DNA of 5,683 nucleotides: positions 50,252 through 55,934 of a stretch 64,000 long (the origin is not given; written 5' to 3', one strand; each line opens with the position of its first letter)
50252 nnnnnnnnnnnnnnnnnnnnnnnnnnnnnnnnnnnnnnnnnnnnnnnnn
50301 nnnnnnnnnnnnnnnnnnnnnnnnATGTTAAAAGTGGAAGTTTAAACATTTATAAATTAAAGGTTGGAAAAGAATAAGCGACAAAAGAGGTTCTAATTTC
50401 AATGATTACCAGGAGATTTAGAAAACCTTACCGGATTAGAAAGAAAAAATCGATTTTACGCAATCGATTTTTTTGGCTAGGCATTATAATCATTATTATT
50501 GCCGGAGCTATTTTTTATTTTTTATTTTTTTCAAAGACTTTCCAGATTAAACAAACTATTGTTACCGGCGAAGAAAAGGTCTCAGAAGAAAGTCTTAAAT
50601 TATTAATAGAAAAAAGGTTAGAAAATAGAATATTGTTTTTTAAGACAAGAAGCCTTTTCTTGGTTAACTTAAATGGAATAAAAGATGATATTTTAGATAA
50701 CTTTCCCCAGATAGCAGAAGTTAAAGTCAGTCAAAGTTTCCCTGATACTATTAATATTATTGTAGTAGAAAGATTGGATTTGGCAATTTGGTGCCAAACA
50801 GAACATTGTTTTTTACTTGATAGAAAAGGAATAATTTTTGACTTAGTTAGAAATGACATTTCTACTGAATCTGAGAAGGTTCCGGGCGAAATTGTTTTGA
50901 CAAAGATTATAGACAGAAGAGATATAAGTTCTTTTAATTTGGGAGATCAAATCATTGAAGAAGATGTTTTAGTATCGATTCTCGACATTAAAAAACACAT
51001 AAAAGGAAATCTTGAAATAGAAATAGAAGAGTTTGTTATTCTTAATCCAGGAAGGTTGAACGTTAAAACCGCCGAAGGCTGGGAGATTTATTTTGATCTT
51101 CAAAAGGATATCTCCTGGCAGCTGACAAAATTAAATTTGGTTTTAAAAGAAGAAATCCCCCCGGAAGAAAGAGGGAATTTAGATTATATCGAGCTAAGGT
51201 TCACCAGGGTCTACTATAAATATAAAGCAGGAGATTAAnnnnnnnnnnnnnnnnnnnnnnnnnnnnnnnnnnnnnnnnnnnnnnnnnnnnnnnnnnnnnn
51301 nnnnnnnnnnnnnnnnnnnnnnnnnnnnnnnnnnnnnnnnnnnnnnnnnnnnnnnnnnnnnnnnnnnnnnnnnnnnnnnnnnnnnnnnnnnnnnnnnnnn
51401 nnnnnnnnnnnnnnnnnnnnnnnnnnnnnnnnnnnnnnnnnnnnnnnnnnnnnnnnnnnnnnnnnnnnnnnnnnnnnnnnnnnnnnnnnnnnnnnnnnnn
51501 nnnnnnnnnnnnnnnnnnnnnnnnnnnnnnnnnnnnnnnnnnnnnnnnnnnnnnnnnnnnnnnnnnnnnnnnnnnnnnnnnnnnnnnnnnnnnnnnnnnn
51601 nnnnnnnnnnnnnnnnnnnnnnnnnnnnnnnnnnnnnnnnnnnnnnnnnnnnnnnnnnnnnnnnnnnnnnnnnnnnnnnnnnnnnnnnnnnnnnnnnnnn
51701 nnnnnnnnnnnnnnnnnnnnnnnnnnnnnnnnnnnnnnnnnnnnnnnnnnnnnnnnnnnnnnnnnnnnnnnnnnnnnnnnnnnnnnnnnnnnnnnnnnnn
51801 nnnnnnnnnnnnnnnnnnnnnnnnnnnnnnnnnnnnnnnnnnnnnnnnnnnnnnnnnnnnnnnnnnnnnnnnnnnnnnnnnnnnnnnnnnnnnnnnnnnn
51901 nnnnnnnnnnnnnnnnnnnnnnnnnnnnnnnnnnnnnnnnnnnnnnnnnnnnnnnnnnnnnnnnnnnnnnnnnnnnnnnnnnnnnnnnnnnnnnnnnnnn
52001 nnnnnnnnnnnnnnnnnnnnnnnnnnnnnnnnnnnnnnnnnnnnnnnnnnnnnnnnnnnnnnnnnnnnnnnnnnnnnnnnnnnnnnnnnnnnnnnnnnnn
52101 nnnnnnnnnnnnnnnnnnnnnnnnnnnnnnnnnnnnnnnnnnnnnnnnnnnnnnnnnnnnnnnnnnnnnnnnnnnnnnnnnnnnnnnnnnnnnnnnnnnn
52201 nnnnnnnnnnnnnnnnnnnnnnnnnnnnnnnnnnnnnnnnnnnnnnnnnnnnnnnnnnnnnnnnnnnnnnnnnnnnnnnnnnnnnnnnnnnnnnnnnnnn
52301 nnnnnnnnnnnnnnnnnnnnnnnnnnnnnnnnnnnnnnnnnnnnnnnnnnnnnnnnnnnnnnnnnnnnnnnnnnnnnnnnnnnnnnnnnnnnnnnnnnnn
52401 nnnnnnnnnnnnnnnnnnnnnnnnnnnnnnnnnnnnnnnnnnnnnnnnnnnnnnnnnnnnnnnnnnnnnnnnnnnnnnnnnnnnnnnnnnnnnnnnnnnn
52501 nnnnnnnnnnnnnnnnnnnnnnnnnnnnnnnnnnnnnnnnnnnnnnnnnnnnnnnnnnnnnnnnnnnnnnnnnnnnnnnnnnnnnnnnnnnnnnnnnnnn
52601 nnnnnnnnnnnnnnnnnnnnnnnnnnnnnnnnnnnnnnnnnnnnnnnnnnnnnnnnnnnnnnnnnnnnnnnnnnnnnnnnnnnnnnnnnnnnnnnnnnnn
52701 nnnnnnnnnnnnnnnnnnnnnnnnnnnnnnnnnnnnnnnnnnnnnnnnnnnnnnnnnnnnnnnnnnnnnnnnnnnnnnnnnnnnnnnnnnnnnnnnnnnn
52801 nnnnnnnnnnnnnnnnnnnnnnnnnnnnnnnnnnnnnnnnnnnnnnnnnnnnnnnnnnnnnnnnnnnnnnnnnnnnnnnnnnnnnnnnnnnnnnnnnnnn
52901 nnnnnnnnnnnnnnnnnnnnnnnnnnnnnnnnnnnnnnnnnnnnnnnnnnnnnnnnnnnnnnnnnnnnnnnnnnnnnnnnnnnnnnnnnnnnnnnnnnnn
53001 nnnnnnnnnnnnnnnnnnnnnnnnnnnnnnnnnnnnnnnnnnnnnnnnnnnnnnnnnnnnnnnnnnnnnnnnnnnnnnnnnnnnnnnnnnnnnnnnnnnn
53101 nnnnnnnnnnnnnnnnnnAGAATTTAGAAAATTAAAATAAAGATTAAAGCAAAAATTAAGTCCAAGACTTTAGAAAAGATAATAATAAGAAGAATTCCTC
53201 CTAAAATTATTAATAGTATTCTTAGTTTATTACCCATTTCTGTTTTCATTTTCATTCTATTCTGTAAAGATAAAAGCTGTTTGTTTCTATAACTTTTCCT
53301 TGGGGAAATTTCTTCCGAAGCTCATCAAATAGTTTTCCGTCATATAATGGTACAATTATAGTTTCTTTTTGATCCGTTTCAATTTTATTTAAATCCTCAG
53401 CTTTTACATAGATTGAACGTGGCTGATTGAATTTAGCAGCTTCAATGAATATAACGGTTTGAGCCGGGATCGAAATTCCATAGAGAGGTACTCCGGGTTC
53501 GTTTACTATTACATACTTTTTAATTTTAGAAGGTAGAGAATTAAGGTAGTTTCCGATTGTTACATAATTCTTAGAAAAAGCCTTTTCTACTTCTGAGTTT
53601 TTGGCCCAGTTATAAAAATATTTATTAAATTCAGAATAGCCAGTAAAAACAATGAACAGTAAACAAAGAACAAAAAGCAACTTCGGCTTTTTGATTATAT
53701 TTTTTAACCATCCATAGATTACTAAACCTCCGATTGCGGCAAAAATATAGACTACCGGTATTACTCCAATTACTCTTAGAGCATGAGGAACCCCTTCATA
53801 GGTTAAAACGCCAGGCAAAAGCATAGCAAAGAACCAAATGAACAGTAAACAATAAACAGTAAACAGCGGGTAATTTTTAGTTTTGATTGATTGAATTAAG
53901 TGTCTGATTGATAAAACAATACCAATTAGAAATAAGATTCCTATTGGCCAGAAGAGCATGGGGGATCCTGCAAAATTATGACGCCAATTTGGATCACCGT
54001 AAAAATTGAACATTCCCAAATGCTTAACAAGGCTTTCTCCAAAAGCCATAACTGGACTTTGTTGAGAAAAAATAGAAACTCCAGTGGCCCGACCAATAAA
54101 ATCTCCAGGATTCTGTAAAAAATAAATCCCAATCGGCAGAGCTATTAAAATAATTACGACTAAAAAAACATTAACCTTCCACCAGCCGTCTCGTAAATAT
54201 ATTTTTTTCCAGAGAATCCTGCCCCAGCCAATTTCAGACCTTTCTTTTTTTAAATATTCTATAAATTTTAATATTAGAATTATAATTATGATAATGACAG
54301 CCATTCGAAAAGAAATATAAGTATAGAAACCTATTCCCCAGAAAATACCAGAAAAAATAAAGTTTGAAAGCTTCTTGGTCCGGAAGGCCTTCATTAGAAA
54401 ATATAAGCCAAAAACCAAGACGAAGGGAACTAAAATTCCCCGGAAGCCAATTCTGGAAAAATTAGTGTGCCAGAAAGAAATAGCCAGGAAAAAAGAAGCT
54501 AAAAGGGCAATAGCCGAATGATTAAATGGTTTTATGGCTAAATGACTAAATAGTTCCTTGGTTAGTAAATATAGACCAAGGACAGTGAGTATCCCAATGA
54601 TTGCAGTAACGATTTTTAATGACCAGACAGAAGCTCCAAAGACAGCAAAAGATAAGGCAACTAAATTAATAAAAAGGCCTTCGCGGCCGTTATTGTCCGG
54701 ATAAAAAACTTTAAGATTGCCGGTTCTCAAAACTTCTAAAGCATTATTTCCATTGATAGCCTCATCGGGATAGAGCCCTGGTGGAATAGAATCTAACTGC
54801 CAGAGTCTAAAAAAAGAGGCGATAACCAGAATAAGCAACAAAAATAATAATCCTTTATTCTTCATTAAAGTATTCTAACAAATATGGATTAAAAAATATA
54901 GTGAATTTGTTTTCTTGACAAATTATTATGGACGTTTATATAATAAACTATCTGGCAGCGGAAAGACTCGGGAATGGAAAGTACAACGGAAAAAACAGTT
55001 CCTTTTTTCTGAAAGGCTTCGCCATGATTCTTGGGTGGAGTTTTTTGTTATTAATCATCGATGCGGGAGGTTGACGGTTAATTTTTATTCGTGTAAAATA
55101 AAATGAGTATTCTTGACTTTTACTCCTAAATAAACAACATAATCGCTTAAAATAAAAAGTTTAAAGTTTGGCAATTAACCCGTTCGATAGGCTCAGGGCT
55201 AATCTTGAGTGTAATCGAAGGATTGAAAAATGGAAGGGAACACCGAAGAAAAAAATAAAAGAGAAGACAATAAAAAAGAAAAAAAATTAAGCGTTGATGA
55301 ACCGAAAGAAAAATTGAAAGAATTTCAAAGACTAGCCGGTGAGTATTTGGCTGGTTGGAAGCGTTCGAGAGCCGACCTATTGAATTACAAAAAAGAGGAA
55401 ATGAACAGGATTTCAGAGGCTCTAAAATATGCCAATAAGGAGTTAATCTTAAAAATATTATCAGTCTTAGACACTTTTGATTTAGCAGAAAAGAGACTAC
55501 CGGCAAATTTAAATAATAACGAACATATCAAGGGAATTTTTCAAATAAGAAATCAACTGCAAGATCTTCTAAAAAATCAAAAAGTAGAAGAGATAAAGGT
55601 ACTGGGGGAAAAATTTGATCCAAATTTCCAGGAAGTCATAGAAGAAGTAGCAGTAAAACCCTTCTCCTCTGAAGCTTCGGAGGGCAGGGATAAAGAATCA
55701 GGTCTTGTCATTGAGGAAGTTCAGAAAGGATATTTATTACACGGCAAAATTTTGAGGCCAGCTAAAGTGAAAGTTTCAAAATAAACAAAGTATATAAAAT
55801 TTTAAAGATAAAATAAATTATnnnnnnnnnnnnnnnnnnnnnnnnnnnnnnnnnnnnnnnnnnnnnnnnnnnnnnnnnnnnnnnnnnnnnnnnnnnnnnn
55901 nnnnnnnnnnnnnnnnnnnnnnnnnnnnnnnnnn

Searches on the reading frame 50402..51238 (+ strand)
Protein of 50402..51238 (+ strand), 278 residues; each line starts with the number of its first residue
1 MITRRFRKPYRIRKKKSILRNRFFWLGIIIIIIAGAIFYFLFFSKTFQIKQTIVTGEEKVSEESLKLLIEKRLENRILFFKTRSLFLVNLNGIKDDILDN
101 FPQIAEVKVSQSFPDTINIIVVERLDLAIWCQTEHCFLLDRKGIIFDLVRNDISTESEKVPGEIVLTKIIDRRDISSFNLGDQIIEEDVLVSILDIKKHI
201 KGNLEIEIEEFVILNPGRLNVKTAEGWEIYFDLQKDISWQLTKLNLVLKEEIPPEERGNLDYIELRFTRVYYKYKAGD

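Call 59: search_protein_families(library=pfam, proteins=[window:50402-51238:+], max_evalue=0.00001)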
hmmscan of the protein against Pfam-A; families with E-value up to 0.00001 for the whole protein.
window:50402-51238:+ (278 aa): 1 family
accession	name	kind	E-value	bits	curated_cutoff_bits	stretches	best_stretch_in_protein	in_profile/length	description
PF08478.15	POTRA_1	-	3.2e-09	37.4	23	1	48-124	2-69/69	POTRA domain, FtsQ-type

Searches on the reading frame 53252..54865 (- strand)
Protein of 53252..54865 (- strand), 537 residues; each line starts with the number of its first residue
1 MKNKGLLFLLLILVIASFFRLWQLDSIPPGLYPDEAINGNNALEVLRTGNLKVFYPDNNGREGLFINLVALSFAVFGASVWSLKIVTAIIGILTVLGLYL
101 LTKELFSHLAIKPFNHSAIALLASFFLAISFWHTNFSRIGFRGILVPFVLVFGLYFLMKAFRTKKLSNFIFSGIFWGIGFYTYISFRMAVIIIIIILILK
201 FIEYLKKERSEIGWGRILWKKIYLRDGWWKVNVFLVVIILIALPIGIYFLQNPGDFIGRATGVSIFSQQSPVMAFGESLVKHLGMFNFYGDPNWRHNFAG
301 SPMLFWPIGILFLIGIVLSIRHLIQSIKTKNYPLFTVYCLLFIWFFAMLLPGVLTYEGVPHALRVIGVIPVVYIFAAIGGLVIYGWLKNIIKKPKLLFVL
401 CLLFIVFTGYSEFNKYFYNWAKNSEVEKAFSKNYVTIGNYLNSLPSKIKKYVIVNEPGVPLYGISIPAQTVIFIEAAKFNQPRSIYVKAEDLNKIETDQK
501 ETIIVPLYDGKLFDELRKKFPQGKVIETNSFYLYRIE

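Call 59: search_protein_families(library=pfam, proteins=[window:53252-54865:-], max_evalue=0.00001)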
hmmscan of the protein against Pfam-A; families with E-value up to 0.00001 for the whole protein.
window:53252-54865:- (537 aa): 1 family
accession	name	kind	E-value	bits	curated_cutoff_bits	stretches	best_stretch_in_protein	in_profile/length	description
PF13231.12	PMT_2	-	2.9e-09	37.8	26.1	1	68-200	9-132/160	Dolichyl-phosphate-mannose-protein mannosyltransferase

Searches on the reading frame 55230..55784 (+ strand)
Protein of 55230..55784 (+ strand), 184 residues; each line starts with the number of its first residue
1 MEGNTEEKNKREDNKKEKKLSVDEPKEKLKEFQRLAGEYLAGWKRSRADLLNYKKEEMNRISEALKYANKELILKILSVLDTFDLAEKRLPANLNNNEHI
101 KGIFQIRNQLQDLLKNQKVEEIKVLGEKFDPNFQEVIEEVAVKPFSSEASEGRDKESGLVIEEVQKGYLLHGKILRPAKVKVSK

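Call 59: search_protein_families(library=pfam, proteins=[window:55230-55784:+], max_evalue=0.00001)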
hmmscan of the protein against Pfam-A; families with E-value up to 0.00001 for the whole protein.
window:55230-55784:+ (184 aa): 1 family
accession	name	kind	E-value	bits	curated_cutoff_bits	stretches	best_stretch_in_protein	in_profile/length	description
PF01025.24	GrpE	-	3.7e-34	118.2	25.8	1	12-184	3-165/165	GrpE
